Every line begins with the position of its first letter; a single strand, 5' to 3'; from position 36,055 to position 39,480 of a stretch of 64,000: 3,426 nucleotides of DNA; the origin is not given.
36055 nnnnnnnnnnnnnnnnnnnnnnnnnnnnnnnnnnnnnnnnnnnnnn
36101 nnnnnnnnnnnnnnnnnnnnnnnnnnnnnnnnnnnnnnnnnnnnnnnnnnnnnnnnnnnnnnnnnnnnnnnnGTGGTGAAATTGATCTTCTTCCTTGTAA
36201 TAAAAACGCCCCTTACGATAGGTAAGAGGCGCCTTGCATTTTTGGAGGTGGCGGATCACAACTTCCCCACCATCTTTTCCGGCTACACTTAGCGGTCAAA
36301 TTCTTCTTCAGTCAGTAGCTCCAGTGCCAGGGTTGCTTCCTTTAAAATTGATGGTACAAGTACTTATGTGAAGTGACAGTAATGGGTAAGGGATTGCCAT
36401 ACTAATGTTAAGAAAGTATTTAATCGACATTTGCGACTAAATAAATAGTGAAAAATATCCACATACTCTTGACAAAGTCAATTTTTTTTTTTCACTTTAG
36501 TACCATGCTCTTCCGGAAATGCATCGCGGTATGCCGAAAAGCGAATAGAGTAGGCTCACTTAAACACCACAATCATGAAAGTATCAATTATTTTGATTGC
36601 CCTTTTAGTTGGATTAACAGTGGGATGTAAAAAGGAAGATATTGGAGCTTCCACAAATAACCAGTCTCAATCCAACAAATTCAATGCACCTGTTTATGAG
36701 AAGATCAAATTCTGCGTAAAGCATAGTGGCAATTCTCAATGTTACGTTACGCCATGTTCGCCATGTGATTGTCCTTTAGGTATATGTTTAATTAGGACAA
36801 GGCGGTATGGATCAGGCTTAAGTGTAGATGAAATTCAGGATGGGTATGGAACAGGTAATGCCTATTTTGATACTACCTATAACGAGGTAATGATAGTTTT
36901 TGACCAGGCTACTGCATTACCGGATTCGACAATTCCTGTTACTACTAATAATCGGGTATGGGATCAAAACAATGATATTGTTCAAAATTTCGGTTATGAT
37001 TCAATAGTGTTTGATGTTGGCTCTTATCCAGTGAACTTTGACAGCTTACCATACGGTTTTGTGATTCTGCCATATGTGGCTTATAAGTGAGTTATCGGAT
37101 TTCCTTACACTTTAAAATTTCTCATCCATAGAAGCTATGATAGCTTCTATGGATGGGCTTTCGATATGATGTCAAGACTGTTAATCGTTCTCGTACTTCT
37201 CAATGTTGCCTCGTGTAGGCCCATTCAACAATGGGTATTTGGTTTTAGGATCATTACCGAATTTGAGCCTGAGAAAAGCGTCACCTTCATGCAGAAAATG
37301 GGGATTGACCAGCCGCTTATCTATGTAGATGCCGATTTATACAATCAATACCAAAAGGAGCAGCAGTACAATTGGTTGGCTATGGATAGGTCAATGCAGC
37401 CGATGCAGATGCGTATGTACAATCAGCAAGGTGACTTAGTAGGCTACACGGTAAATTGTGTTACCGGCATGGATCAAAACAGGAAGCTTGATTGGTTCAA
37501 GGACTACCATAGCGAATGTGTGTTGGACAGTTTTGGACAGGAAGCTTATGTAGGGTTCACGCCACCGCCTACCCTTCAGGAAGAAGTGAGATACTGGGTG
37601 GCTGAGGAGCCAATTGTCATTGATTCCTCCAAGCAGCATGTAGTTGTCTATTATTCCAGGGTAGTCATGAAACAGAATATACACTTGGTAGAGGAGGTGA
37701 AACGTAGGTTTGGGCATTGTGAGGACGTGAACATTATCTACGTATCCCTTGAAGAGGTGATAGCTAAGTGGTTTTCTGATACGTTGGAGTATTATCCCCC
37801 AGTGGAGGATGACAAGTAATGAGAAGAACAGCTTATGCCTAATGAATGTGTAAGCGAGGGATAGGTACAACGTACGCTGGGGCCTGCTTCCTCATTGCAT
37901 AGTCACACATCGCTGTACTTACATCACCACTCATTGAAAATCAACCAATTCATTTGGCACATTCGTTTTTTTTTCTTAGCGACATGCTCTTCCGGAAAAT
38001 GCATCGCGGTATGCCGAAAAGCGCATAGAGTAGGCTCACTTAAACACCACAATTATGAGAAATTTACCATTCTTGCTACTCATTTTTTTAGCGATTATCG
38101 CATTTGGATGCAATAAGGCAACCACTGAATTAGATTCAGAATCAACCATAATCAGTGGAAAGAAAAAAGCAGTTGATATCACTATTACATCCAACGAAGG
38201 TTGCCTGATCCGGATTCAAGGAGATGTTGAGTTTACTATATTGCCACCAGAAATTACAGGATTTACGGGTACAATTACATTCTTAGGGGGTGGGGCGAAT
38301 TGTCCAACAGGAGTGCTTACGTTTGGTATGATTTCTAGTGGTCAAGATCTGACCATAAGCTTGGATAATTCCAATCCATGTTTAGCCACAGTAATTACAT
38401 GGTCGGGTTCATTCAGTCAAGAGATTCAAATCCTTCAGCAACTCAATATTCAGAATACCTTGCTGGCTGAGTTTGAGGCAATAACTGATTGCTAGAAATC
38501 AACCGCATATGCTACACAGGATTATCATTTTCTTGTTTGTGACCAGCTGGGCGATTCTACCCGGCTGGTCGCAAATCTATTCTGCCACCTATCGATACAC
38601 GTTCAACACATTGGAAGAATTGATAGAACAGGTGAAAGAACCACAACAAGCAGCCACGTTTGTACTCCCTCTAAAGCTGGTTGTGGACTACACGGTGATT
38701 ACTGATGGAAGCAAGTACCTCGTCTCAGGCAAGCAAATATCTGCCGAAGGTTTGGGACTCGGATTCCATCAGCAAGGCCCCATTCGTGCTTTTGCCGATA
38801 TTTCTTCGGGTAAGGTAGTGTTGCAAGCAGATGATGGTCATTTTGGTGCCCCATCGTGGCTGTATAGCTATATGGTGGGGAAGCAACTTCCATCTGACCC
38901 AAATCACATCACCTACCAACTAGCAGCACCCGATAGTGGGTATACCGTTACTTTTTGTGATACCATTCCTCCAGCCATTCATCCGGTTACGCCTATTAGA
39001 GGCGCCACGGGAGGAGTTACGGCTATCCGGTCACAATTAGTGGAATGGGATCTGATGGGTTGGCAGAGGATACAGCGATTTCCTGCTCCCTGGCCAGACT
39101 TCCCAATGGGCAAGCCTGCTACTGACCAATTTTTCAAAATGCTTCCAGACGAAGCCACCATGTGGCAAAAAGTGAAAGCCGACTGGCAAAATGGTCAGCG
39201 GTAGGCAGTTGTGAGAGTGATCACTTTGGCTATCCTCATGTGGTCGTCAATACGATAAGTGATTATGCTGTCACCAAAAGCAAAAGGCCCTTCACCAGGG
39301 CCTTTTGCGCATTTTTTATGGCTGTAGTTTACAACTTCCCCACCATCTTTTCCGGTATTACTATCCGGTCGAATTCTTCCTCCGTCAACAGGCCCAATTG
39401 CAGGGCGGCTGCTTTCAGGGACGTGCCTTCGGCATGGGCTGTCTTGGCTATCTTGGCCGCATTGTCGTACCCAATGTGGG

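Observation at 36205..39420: A decayed copy of the fumC 3' end plus terminator marks the far edge of a 3-kb low-GC island of four secreted or lipoprotein genes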

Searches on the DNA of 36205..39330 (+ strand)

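Call 65: search_dna_similar(query=window:36205-39330:+, collection=plasmids, mode=distant, max_rows=10)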
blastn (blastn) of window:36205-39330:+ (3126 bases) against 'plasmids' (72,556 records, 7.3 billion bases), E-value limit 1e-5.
No match.

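Call 66: search_dna_similar(query=window:36205-39330:+, collection=phages, mode=distant, max_rows=10)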
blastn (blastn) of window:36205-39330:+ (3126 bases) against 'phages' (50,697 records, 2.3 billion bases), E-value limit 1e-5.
No match.
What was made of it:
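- Tried and rejected: There is no match in plasmids or phages (calls 65, 66).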

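Call 75: search_rna_families(sources=[L084, L085, L092, L095, L090, L093], threshold=evalue, max_evalue=0.01)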
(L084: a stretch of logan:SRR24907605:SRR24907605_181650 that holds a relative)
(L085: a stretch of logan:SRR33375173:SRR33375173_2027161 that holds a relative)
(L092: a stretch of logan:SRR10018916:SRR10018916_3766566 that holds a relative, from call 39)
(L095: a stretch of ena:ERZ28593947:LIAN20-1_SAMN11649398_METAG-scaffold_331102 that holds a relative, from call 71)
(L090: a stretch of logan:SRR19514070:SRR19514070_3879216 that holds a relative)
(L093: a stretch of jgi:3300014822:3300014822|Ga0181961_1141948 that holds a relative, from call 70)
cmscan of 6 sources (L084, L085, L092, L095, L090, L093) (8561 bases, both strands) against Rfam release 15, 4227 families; matches with E-value up to 0.01: 2.
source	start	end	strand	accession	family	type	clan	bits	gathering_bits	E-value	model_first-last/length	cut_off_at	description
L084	51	84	+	RF02914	DUF805b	Cis-reg;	CL00115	27.4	35.6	0.00019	1-35/35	no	DUF805b RNA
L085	51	84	+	RF02914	DUF805b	Cis-reg;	CL00115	27.4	35.6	0.00019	1-35/35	no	DUF805b RNA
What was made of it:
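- Closest known: DUF805b RNA motif. Different: The copies in L084 and L085 score below threshold (27.4 bits, call 75).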

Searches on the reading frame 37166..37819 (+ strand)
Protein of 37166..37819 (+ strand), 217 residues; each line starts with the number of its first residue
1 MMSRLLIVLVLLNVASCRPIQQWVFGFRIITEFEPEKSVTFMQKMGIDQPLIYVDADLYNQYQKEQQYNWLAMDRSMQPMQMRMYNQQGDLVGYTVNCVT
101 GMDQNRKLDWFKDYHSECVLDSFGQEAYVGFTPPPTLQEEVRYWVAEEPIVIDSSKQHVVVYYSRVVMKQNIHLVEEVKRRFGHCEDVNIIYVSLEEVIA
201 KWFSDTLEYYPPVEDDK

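Call 10: search_protein_families(library=pfam, proteins=[window:37166-37819:+], max_evalue=0.01)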
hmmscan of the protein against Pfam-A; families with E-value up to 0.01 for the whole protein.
window:37166-37819:+ (217 aa): 0 families

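Call 38: search_protein_representatives(protein=window:37166-37819:+)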
Query: 217 residues. Proteins with E-value up to 0.001 (for the whole library): 14; up to 1e-10: 5; up to 1e-30: 2. The best 14 are listed.
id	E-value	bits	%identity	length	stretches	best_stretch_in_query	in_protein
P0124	1.2e-82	293.0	60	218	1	4-215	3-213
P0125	8.4e-32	126.8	78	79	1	2-80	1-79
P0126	6.8e-30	120.6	31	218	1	2-212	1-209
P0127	2.6e-22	95.8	81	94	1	161-217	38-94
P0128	2.5e-11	59.9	59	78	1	165-215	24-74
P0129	9.9e-06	41.6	28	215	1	4-198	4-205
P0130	2.7e-05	40.1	29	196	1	9-191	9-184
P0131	4.7e-05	39.4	27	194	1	5-114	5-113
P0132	6.1e-05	39.0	30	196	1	8-196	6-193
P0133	1.4e-04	37.8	23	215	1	5-196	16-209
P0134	2.2e-04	37.2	25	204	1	9-196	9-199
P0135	4.2e-04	36.3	30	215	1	10-200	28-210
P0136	7.2e-04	35.5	22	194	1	33-198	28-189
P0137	9.4e-04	35.1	25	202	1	4-178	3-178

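Call 39: find_encoding_contigs(protein=P0124, flank=10000, max_places=6)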
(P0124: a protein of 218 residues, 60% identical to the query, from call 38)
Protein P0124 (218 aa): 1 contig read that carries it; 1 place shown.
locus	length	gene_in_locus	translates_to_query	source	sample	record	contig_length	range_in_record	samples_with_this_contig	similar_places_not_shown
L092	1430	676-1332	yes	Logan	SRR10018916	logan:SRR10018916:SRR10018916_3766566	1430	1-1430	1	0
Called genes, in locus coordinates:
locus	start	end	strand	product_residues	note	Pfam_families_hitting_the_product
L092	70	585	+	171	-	-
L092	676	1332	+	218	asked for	-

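Call 54: find_related_loci(query=A5, collection=metagenome_contigs, flank=8000)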
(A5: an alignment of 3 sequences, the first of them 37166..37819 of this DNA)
Query A5 (217 aa) in metagenome_contigs; peptide patterns used: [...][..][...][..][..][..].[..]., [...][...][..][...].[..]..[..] (x = any residue, [..] = any of these).
493 stretches matched a pattern, but none encodes a relative of the query by tblastn (E <= 1e-3).

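Call 67: find_related_loci(query=A5, collection=viral_contigs, flank=5000)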
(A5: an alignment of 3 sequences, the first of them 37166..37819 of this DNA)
Query A5 (217 aa) in viral_contigs; peptide patterns used: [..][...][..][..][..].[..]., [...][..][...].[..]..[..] (x = any residue, [..] = any of these).
159 stretches matched a pattern, but none encodes a relative of the query by tblastn (E <= 1e-3).

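Call 69: search_protein_families(library=ncbifam, proteins=[window:37166-37819:+], max_evalue=0.1)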
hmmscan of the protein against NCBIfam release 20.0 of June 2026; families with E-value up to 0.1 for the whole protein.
window:37166-37819:+ (217 aa): 0 families

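Call 70: find_encoding_contigs(protein=P0125, flank=10000, max_places=6)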
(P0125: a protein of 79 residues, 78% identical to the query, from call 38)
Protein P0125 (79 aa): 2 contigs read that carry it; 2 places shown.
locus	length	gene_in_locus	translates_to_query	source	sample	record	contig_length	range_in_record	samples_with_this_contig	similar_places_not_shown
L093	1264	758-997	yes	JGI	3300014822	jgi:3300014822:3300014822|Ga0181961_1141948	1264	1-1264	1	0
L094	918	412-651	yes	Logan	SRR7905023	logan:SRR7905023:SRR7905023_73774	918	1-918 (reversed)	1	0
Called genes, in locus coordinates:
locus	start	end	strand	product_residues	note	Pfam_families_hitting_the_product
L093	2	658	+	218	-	?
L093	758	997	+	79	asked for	-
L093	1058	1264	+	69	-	?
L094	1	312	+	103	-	?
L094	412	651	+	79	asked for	-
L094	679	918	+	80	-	?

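Call 71: find_encoding_contigs(protein=P0127, flank=10000, max_places=6)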
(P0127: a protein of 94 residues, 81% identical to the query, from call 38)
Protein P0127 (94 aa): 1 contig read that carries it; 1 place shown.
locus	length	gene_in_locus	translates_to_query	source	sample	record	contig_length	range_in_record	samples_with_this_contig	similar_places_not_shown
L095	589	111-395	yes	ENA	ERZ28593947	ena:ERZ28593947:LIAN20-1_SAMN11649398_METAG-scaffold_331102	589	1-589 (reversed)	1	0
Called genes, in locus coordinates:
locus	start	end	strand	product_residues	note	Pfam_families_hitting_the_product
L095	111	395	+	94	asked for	-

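Call 76: predict_structure(alignment_id=A4)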
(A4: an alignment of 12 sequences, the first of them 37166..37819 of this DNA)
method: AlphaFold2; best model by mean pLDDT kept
length: 217 residues; sequences in the alignment: 12
mean_pLDDT: 79.0   pTM: 0.76
mean pLDDT of the five models: 79.0, 78.3, 74.8, 69.5, 66.8
residues with pLDDT >= 90: 87; 70-90: 66; 50-70: 46; < 50: 18
segments of 3 or more residues with pLDDT < 50: 99-104, 124-130
pLDDT, mean of each block of 10 residues (from residue 1): 77 56 66 94 95 94 81 76 90 69 53 66 48 79 94 93 88 90 93 94 81 54
secondary structure, 60 per line:
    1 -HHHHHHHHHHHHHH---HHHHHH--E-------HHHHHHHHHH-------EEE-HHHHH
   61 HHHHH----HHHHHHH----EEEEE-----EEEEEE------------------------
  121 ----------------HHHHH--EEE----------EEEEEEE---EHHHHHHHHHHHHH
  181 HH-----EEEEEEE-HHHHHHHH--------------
elements in order: H2-15 H19-24 H35-44 E52-54 H56-65 H70-76 E81-85 E91-96 H137-141 E144-146 E157-163 H168-182 E188-194 H196-203

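Call 78: fold_search(model_id=the predicted structure, library=pdb)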
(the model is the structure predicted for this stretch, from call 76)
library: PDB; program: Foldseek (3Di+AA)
matches with E <= 10: 201; with E <= 0.001: 0
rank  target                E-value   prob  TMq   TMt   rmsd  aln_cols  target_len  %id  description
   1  6qg0_I                3.4e-01  0.04  0.14  0.09  15.9       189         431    8  Structure of eIF2B-eIF2 (phosphorylated at Ser51) complex (model 1) (released 2019-06-26)
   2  5tt5                  9.1e-01  0.05  0.10  0.05   7.3        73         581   11  Escherichia coli LigA (K115M) in complex with NAD+ (released 2017-03-08)
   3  2xm5                  1.0e+00  0.03  0.12  0.09   9.6        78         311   15  Structural and Mechanistic Analysis of the Magnesium-Independent Aromatic Prenyltransferase CloQ from the Clorobiocin Bi (released 2010-10-27)
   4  5is1                  1.3e+00  0.02  0.09  0.12  14.0        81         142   12  Crystal structure of the extracellular domain of sensor histidine kinase YycG from Staphylococcus aureus at 2.0 Angstrom (released 2016-07-20)
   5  2jkg_A                1.6e+00  0.03  0.12  0.14   7.9        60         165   13  Plasmodium falciparum profilin (released 2008-09-23)
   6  4lry_C                1.9e+00  0.02  0.09  0.07  11.7        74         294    9  Crystal Structure of the E.coli DhaR(N)-DhaK(T79L) complex (released 2014-01-29)
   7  9v1k_sd               2.0e+00  0.04  0.13  0.13   5.8        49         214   22  Cryo- EM structure of small subunit (head) of 75S ribosome with P- tRNA from Entamoeba histolytica (released 2025-10-08)
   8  7rws                  2.0e+00  0.01  0.09  0.08  13.3        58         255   14  Structure of SAVED domain of Cap5 from Lactococcus lactis in complex with cGAMP (released 2021-11-10)
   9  8c7t_C                2.1e+00  0.02  0.11  0.13  13.9        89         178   16  Unliganded transcriptional pleiotropic repressor CodY from Enterococcus faecalis (released 2023-06-28)
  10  5y39_G                2.3e+00  0.06  0.08  0.15   6.0        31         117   19  Crystal structure of Ragulator complex (p18 76-145) (released 2017-12-06)
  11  1sko_B                2.3e+00  0.04  0.08  0.15   8.8        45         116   13  MP1-p14 Complex (released 2004-06-01)
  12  2xlq                  2.3e+00  0.02  0.10  0.08   8.5        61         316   13  Structural and Mechanistic Analysis of the Magnesium-Independent Aromatic Prenyltransferase CloQ from the Clorobiocin Bi (released 2010-10-27)
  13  2rff                  2.4e+00  0.08  0.14  0.24   4.5        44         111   14  Crystal structure of a putative nucleotidyltransferase (NP_343093.1) from Sulfolobus solfataricus at 1.40 A resolution (released 2007-10-16)
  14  8osl_M                2.9e+00  0.05  0.08  0.06   5.9        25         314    8  Cryo-EM structure of CLOCK-BMAL1 bound to the native Por enhancer nucleosome (map 2, additional 3D classification and  (released 2023-05-24)
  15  6b9x_B                2.9e+00  0.03  0.08  0.13  12.8        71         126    8  Crystal structure of Ragulator (released 2017-11-08)
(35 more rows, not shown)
